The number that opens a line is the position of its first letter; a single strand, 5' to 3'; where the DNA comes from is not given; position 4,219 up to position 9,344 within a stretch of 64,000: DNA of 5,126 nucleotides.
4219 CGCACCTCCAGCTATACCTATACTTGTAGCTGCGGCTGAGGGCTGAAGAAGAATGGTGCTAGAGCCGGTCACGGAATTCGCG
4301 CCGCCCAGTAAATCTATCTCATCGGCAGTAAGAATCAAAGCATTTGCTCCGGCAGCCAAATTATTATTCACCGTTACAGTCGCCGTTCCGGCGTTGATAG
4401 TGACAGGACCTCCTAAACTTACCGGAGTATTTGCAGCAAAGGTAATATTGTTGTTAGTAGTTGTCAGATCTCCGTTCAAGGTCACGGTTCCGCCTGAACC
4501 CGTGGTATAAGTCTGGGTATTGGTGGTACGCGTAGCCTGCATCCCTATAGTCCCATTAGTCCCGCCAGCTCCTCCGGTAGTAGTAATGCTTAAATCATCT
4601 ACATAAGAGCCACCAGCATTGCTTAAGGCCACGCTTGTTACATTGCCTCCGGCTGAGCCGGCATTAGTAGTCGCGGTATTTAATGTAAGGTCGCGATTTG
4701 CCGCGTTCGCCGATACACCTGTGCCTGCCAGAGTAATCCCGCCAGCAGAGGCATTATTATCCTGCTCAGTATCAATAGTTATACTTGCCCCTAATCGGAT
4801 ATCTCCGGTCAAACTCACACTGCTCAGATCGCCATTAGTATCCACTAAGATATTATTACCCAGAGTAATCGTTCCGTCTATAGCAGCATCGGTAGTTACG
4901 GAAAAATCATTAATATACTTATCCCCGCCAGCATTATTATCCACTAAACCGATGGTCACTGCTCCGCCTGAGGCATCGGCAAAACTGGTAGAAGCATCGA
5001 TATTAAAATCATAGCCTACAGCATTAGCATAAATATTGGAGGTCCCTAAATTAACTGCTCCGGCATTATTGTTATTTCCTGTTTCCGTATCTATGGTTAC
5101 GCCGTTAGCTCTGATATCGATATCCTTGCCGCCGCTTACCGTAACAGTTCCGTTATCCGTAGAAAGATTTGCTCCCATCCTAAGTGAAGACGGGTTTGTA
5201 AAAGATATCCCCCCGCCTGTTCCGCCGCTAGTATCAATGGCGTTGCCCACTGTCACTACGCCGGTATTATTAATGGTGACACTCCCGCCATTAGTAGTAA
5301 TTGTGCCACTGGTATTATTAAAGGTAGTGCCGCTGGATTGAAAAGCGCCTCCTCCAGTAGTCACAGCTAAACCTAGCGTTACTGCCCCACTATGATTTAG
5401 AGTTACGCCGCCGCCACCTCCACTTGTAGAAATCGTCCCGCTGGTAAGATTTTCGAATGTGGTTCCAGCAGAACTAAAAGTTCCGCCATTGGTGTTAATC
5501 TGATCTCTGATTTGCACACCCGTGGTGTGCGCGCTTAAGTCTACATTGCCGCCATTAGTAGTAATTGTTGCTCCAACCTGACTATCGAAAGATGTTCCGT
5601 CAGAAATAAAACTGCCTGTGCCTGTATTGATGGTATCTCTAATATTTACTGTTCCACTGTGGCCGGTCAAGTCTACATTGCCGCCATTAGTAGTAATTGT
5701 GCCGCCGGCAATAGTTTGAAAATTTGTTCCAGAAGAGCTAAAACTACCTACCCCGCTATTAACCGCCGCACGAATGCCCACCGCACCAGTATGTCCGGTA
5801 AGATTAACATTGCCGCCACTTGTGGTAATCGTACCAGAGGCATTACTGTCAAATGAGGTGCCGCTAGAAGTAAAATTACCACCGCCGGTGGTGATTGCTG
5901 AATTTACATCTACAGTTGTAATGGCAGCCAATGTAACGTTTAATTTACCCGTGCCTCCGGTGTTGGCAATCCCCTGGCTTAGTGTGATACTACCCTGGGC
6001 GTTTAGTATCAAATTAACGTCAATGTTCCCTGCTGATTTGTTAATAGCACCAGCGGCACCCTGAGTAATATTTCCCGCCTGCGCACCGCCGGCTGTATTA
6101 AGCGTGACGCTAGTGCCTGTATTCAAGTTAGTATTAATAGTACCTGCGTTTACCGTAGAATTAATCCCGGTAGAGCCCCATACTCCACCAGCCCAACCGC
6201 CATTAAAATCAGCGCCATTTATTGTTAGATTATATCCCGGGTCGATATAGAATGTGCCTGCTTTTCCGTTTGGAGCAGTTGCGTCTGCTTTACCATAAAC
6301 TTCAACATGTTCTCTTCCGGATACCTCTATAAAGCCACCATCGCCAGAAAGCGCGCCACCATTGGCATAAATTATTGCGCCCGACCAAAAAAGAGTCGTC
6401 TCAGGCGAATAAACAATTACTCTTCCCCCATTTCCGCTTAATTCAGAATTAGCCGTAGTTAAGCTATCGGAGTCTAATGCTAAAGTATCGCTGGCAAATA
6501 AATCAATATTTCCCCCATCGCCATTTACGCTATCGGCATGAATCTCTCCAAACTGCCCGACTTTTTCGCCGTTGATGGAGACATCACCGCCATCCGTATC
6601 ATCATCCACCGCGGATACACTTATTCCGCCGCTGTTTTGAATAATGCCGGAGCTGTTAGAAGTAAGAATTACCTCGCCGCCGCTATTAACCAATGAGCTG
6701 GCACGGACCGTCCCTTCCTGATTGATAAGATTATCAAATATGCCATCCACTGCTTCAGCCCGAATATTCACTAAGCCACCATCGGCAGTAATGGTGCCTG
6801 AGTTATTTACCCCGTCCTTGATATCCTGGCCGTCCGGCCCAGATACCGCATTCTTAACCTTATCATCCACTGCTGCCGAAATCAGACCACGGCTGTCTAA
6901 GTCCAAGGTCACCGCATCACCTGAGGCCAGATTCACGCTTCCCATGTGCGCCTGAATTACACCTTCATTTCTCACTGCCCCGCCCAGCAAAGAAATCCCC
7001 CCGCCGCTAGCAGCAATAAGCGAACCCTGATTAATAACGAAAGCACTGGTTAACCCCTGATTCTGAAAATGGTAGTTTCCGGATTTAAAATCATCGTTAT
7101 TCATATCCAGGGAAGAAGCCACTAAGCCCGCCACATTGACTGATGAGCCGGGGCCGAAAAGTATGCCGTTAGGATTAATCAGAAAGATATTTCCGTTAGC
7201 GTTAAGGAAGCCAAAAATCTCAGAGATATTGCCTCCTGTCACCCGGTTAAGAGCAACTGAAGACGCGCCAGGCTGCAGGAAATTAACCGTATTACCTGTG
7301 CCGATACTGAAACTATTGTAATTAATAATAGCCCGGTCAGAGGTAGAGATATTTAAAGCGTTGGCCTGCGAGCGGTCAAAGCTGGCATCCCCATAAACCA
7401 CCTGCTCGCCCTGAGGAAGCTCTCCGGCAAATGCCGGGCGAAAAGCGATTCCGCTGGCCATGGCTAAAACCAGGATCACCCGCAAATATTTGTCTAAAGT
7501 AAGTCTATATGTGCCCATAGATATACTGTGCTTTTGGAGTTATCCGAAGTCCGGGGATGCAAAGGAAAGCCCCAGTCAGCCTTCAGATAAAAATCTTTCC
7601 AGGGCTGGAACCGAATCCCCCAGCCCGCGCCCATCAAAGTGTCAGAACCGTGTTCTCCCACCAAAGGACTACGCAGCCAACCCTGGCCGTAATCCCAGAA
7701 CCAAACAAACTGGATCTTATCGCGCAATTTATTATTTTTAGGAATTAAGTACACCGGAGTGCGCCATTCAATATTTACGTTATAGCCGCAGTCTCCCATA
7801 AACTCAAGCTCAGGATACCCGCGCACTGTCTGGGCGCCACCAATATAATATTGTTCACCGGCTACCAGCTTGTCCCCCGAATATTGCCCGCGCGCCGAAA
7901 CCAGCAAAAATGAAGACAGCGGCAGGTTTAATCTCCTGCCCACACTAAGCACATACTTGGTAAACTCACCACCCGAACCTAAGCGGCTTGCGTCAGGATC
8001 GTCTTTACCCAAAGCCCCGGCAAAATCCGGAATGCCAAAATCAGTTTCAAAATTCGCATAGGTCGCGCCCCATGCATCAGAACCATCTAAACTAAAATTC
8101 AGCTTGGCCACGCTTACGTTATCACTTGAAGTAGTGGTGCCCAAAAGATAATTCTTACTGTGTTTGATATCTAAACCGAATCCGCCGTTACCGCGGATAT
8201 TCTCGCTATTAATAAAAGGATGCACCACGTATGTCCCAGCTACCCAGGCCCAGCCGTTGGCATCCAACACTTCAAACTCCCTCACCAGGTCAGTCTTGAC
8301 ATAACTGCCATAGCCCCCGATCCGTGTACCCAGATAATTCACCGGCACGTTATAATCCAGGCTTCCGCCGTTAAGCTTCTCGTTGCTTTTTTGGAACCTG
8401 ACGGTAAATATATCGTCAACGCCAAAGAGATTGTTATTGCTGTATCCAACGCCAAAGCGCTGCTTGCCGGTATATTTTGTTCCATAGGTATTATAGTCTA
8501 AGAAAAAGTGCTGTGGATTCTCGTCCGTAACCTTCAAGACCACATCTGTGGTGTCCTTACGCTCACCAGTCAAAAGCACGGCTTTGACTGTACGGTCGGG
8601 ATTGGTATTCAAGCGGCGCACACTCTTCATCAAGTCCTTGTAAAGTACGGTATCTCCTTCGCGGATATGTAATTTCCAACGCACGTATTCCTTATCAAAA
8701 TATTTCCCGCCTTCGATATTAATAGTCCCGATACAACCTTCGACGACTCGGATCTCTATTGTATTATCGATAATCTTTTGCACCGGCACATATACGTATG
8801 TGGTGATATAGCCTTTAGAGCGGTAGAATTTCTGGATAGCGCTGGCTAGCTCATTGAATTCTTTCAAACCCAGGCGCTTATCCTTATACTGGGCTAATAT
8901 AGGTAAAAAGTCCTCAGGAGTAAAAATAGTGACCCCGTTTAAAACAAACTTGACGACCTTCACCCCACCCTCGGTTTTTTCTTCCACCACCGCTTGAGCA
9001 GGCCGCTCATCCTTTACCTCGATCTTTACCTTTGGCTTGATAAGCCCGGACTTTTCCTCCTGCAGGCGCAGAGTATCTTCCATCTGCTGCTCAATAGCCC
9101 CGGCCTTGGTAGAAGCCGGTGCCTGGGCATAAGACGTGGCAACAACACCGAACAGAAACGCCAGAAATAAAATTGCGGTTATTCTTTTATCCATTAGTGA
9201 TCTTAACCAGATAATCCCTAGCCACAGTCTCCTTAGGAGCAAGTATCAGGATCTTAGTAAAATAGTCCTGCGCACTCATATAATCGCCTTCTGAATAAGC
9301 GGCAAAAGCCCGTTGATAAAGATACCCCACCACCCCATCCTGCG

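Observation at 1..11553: Three-gene two-partner-secretion locus with a giant TpsA that the ORF track missed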

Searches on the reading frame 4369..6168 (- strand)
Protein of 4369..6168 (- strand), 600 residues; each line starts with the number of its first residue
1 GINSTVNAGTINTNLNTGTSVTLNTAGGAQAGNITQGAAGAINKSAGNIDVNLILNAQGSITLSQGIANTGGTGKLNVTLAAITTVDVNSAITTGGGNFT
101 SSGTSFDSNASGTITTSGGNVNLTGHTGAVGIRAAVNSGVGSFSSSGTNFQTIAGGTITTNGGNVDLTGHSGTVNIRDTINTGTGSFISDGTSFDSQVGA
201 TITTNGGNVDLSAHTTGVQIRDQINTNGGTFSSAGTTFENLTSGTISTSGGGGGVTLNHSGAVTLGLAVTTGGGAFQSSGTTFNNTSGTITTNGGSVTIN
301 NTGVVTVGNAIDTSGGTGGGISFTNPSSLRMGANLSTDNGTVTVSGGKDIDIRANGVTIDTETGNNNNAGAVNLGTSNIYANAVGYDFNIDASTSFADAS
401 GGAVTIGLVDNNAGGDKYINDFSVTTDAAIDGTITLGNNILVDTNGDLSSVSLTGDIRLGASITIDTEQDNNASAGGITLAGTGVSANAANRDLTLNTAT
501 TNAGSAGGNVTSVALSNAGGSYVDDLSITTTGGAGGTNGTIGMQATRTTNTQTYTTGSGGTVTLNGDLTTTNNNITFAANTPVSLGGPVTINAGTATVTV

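Call 65: search_protein_families(library=pfam, proteins=[window:4369-6168:-], max_evalue=1)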
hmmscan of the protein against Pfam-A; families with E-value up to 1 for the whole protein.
window:4369-6168:- (600 aa): 2 families
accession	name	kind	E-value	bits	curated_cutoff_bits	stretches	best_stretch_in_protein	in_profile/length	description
PF10365.15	DUF2436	-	0.019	15.2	25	1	366-447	23-103/164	Domain of unknown function (DUF2436)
PF10651.15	BppU_N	-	0.36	11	23.1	0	196-247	31-78/142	BppU N-terminal domain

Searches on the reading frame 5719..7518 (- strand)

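Call 65: search_protein_families(library=pfam, proteins=[window:5719-7518:-], max_evalue=1)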
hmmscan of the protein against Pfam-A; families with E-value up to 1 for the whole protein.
window:5719-7518:- (600 aa): 1 family
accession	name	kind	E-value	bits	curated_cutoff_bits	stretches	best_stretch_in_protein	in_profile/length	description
PF05860.19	TPS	-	6.5e-31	108.6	33.5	1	54-300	25-251/252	TPS secretion domain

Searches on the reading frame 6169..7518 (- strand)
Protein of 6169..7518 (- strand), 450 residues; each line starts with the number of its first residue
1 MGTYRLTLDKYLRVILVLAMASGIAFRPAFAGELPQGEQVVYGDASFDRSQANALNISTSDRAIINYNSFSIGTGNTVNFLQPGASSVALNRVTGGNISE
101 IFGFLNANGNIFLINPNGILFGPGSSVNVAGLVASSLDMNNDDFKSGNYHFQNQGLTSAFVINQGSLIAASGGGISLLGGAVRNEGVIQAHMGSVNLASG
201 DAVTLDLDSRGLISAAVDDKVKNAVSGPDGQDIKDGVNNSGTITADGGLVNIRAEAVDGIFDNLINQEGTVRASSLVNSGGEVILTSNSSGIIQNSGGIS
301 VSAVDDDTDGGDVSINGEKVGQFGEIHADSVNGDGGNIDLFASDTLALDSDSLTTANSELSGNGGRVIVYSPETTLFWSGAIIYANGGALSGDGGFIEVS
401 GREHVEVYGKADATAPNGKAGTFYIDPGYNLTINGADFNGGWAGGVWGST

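Call 66: search_solved_structures(query=window:6169-7518:-, max_evalue=0.001)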
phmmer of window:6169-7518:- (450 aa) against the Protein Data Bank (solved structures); distinct sequences matched with E-value up to 0.001: 5.
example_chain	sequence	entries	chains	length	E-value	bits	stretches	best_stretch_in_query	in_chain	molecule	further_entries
8vba_A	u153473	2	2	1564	1.1e-55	192.5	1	17-437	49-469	EtpA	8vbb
8cpk_A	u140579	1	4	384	3.7e-48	167.7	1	34-415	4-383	EtpA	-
2odl_A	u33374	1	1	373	5.9e-33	117.6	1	36-403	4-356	Adhesin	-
4i84_A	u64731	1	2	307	8.3e-29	103.9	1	33-290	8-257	Heme/hemopexin-binding protein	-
4rm6_A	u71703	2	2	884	2.7e-26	95.7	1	31-412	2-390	Heme/hemopexin-binding protein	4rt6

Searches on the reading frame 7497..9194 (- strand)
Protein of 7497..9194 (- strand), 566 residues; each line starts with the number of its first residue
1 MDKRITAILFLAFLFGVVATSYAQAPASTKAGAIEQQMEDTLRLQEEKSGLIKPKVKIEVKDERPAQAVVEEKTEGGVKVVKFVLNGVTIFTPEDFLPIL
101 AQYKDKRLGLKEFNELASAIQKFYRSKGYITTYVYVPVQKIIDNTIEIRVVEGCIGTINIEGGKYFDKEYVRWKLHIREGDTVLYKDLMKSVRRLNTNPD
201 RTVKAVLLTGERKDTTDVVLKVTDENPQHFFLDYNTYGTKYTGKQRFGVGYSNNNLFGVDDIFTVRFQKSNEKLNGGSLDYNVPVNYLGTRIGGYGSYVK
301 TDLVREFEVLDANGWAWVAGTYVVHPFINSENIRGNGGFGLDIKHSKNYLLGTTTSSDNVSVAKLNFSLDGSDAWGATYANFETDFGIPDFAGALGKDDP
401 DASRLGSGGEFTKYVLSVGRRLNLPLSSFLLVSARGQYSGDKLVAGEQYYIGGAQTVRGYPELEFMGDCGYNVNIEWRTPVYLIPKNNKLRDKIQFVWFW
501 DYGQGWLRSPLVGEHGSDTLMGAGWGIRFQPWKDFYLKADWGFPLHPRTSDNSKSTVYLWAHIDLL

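Call 6: search_protein_families(library=pfam, proteins=[window:7497-9194:-], max_evalue=0.01)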
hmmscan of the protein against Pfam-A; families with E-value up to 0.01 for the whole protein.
window:7497-9194:- (566 aa): 4 families
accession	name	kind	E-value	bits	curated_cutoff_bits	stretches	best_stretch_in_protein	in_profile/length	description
PF03865.19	ShlB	-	1.1e-30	107.7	22.7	1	215-529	2-311/311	Haemolysin secretion/activation protein ShlB/FhaC/HecB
PF08479.16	POTRA_2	-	1.8e-18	66.6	24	1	80-153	3-76/76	POTRA domain, ShlB-type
PF07244.20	POTRA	-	1.2e-07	32.7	21.3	1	79-153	2-79/79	Surface antigen variable number repeat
PF01103.29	Omp85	-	1.9e-06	28.1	24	1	411-551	162-312/325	Omp85 superfamily domain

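Call 7: search_protein_families(library=ncbifam, proteins=[window:7497-9194:-], max_evalue=0.01)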
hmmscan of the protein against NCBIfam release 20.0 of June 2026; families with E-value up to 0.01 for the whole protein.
window:7497-9194:- (566 aa): 4 families
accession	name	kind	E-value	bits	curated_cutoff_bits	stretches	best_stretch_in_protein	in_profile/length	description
TIGR03303.1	OM_YaeT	equivalog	4.5e-14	51.8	297.15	1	79-554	242-731/741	outer membrane protein assembly factor BamA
NF047779.1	Omp85_fam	subfamily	7.3e-07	29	200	1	446-544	314-409/423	Omp85 family outer membrane protein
NF058613.1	OMPAssmBamADein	equivalog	1.9e-06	26.1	1050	1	53-207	159-309/857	outer membrane protein assembly factor BamA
TIGR00992.1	3a0901s03IAP75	subfamily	0.00028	19.2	1163.25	1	102-169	214-277/718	IAP75 family chloroplast envelope protein translocase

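Call 11: find_encoding_contigs(protein=window:7497-9194:-, flank=10000, max_places=10)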
Protein window:7497-9194:- (566 aa): no gene with exactly this product is on record in the collection.

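Call 49: find_related_loci(query=A2, collection=genome_contigs, flank=10000)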
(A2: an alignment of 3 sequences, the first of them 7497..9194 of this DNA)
Query A2 (566 aa) in genome_contigs; peptide patterns used: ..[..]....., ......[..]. (x = any residue, [..] = any of these).
600 stretches matched a pattern (row limit reached: there are more); 19 encode a relative of the query (tblastn E <= 1e-3); 19 distinct loci.
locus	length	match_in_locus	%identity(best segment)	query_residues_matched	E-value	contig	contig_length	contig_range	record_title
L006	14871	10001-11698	94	1-566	0e+0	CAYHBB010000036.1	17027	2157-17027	MAG TPA_asm: uncultured Planctomycetales bacterium isolate ERP119294_co2_534 genome assembly, contig: k141_2007175, whol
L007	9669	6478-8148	65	8-566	0e+0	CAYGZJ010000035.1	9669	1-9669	MAG TPA_asm: uncultured Planctomycetales bacterium isolate ERP119294_co1_460 genome assembly, contig: NODE_9854_length_9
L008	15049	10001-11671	55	6-566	0e+0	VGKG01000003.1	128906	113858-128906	MAG: Candidatus Omnitrophota bacterium isolate M_DeepCast_200m_m2_189 M_DeepCast_200m_m2_189_Ga0194113_10000038, whole g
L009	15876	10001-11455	34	83-563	1e-75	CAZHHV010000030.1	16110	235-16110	MAG TPA_asm: uncultured Nitrospiraceae bacterium isolate binchicken_co232_94 genome assembly, contig: NODE_7118_length_1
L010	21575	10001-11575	26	10-552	1e-39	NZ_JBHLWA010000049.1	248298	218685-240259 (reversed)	Gallibacterium melopsittaci strain CCM 7538 platanus_K_default_49, whole genome shotgun sequence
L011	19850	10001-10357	38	410-530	8e-10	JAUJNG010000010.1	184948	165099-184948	MAG: Abditibacterium sp. isolate YX2bin22 opera_contig_165, whole genome shotgun sequence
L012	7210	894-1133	39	441-530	1e-8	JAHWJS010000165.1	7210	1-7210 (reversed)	MAG: Armatimonadota bacterium isolate 0711_bin3 NODE_1650_length_7210_cov_7.565479, whole genome shotgun sequence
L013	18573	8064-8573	27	408-551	7e-6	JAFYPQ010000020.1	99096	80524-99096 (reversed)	MAG: Bacteroidales bacterium isolate RGIG7307 Water_buffalos_Cecum-4__c398735, whole genome shotgun sequence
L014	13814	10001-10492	27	408-546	7e-6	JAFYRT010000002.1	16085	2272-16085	MAG: Muribaculaceae bacterium isolate RGIG7362 Water_buffalos_Cecum-5__c24182, whole genome shotgun sequence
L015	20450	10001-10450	29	413-546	1e-5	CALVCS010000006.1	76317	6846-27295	MAG: uncultured Alistipes sp. isolate E01__bin127 genome assembly, contig: E01__k127_1291289, whole genome shotgun seque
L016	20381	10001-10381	28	447-558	2e-5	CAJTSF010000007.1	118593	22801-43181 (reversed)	MAG TPA_asm: uncultured Odoribacter sp. isolate MGBC110565 genome assembly, contig: MGBC110565.7, whole genome shotgun s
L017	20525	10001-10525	27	408-558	3e-5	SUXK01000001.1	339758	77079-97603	MAG: Bacteroidales bacterium isolate SIG122 NODE_187_length_339758_cov_12.555353, whole genome shotgun sequence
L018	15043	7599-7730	48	425-467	3e-5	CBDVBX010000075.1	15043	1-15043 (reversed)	MAG TPA_asm: uncultured bacterium isolate SRR22302364_binner13_Refined_39 genome assembly, contig: ERZ25073603.1406, who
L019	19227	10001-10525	27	408-558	3e-5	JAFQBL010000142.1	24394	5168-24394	MAG: Bacteroidales bacterium isolate RGIG1667 Goat_Cecum-1__c610380, whole genome shotgun sequence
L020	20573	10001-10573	26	387-558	4e-5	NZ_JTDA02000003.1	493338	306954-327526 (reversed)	Coprobacter secundus strain 177 3, whole genome shotgun sequence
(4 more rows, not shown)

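Call 67: search_solved_structures(query=window:7497-9194:-, max_evalue=0.001)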
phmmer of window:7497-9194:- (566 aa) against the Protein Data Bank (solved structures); distinct sequences matched with E-value up to 0.001: 3.
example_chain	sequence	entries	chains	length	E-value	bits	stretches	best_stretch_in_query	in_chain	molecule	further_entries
6wim_A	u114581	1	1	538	2.5e-14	56.3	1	71-527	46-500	Outer membrane transporter CdiB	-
6wil_A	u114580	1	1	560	7.1e-10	41.6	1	106-289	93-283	Hemolysin activator protein CdiB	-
2mhj_A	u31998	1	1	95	2e-07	33.5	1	78-153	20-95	TpsB4 protein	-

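Call 80: list_cluster_members(proteins=[P0001, window:7497-9194:-, window:9190-11502:-])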
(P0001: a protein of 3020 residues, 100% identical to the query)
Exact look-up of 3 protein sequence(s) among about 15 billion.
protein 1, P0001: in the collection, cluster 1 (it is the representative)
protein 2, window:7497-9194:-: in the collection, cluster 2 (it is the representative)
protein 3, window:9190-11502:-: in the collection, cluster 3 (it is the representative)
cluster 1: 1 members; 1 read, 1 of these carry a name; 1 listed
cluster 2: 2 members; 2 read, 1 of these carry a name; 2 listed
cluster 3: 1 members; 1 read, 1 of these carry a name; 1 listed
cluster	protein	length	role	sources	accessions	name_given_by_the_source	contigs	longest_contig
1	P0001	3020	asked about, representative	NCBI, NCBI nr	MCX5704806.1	MAG: filamentous hemagglutinin N-terminal domain-containing protein [Candidatus ... | filamentous hemagglutinin N-terminal domain-containing protein [Candidatus Omnitrophota ...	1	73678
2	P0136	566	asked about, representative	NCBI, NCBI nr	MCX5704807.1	MAG: hypothetical protein NTZ92_01920 [Candidatus Omnitrophica bacterium] | hypothetical protein [Candidatus Omnitrophota bacterium]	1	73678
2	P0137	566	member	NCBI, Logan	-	-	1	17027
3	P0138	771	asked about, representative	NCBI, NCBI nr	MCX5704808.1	MAG: tetratricopeptide repeat protein [Candidatus Omnitrophica bacterium] | tetratricopeptide repeat protein [Candidatus Omnitrophota bacterium]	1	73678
